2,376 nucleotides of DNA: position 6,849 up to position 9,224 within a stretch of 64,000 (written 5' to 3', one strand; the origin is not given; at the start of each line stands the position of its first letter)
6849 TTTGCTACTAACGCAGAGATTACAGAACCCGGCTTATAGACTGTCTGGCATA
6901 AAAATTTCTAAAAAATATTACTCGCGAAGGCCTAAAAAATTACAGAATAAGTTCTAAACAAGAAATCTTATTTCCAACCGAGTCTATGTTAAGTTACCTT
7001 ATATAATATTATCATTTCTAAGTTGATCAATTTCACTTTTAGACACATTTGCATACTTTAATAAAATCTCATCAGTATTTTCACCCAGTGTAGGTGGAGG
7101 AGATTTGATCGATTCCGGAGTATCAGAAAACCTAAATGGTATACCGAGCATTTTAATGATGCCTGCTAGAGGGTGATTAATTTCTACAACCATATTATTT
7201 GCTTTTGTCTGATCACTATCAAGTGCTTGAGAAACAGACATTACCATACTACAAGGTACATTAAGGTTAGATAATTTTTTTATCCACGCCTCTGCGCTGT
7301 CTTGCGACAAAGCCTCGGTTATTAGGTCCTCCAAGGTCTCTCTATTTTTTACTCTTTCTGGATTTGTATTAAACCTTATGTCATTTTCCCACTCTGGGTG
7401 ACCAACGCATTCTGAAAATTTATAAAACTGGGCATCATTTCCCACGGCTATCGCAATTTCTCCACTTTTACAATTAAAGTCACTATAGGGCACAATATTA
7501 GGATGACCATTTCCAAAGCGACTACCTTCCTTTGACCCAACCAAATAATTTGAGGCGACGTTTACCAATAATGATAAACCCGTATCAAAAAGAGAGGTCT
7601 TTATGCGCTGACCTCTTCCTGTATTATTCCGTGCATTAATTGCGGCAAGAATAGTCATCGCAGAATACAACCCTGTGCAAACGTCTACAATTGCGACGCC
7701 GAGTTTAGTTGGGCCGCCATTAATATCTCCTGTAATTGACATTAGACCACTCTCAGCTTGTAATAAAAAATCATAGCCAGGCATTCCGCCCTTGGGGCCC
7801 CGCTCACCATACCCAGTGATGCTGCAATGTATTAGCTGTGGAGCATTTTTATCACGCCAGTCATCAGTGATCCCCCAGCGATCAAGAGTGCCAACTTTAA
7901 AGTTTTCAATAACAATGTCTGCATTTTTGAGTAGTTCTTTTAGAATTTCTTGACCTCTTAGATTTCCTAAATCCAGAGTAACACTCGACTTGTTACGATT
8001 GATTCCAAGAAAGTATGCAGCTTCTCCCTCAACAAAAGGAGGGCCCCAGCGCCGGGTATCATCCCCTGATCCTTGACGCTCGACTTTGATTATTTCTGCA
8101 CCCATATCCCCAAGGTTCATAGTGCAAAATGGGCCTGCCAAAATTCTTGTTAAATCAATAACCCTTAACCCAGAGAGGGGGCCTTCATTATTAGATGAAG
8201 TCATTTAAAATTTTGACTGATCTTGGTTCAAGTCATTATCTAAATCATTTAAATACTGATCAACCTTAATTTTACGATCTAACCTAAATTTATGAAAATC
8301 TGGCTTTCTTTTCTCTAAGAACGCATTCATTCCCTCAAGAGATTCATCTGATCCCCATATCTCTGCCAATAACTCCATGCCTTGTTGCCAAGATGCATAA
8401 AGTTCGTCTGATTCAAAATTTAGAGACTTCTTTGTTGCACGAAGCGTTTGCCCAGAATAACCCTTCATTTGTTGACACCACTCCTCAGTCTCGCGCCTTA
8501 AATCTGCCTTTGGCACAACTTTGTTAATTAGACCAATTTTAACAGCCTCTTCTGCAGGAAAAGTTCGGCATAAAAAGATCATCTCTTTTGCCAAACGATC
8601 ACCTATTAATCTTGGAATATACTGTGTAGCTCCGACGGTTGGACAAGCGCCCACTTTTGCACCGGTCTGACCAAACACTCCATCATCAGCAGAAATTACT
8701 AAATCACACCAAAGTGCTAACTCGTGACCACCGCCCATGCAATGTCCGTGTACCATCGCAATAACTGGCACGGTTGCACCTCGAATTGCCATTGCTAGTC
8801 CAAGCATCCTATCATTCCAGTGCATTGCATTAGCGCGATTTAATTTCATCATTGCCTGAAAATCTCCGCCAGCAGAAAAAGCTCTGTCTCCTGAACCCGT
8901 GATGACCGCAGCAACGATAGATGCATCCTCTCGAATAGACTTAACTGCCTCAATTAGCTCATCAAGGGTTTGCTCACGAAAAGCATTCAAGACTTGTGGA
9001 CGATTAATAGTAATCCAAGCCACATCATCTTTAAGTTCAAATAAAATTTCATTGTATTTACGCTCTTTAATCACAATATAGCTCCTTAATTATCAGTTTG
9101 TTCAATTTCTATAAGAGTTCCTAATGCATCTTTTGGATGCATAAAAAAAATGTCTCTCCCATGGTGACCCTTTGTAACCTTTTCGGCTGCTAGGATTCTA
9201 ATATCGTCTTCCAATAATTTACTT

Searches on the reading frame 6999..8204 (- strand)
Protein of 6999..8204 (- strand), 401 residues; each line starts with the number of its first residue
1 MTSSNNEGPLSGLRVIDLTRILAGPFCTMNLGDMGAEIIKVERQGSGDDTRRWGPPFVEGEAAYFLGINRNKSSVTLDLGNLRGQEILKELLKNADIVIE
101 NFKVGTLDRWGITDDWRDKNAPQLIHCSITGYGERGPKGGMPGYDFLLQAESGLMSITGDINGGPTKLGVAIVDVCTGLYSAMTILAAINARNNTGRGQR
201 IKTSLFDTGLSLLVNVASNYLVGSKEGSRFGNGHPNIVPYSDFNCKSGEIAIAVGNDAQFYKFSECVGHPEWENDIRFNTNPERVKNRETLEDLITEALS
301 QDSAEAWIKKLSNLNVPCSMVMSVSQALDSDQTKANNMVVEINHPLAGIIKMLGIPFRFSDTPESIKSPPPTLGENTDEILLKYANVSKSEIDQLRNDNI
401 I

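Call 16: search_protein_families(library=ncbifam, proteins=[window:6999-8204:-], max_evalue=0.00001)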
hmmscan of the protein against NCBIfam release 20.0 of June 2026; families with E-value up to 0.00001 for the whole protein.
window:6999-8204:- (401 aa): 7 families
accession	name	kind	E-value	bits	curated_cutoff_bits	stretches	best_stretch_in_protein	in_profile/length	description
NF052585.1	SucGlutTfsCaiB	equivalog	2.6e-107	358.8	750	1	5-387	3-391/394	succinate--glutarate CoA-transferase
NF008511.0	PRK11430.1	equivalog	1.4e-85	287.7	522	1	1-373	1-368/381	CoA:oxalate CoA-transferase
NF041294.1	Scnl_mescCoAtase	equivalog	1e-80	271.7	700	1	9-381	3-380/381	succinyl-CoA:mesaconate CoA-transferase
NF003809.0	PRK05398.1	subfamily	1.4e-73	247.8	442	2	8-212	3-207/416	formyl-CoA transferase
TIGR03253.1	oxalate_frc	equivalog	1.8e-73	247.7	504.2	2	9-212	3-206/416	formyl-CoA transferase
NF002914.1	PRK03525.1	equivalog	8.1e-36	123.8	413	1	4-398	4-394/400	L-carnitine CoA-transferase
TIGR04253.1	mesacon_CoA_iso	equivalog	1.2e-30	106.8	725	1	9-400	2-399/403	2-methylfumaryl-CoA isomerase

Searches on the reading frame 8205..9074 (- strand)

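Call 36: search_protein_families(library=ncbifam, proteins=[window:8205-9074:-], max_evalue=1e-10)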
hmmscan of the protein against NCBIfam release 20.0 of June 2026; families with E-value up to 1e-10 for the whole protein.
window:8205-9074:- (289 aa): 70 families (the best 25 are shown)
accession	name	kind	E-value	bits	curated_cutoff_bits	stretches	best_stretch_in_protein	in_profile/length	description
NF005637.0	PRK07396.1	equivalog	1.1e-68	231.6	380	1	4-264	9-270/273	1,4-dihydroxy-2-naphthoyl-CoA synthase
TIGR01929.1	menB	equivalog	3.8e-65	220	342.7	1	7-263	1-259/259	1,4-dihydroxy-2-naphthoyl-CoA synthase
TIGR03210.1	badI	equivalog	4e-60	203.3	467.6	1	7-263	1-256/256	2-ketocyclohexanecarboxyl-CoA hydrolase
NF004475.0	PRK05809.1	subfamily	1.8e-54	185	394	1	7-261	3-258/260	short-chain-enoyl-CoA hydratase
NF004517.0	PRK05862.1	equivalog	3.4e-54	184.1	396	1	6-261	2-255/257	enoyl-CoA hydratase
NF004796.0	PRK06144.1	subfamily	1.2e-52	179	272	1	4-260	4-259/262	enoyl-CoA hydratase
NF051848.1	EnCoAHydtEchA19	equivalog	5.4e-52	176.9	400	1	10-261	2-256/258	enoyl-CoA hydratase EchA19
NF042430.2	EnCoAhydt_DpgD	equivalog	2.7e-47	161.4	400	1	14-261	3-256/258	enoyl-CoA-hydratase DpgD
NF006566.0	PRK09076.1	subfamily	7.7e-47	160.1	286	1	7-261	4-258/260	enoyl-CoA hydratase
NF004781.0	PRK06127.1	subfamily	3.9e-45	154.6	291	1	6-261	9-267/269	enoyl-CoA hydratase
NF005802.0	PRK07657.1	equivalog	7.3e-45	153.5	363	1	11-260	6-257/260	enoyl-CoA hydratase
NF007239.0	PRK09674.1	equivalog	1.2e-44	152.7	371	1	8-261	4-255/257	2,3-dehydroadipyl-CoA hydratase PaaF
NF005803.0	PRK07658.1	equivalog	1.8e-44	152.1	313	1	10-261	4-255/257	enoyl-CoA hydratase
NF004840.0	PRK06190.1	equivalog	2.4e-44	151.9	253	1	9-224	5-219/260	enoyl-CoA hydratase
NF006186.0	PRK08321.1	equivalog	3.1e-44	151.8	378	1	15-263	32-298/302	1,4-dihydroxy-2-naphthoyl-CoA synthase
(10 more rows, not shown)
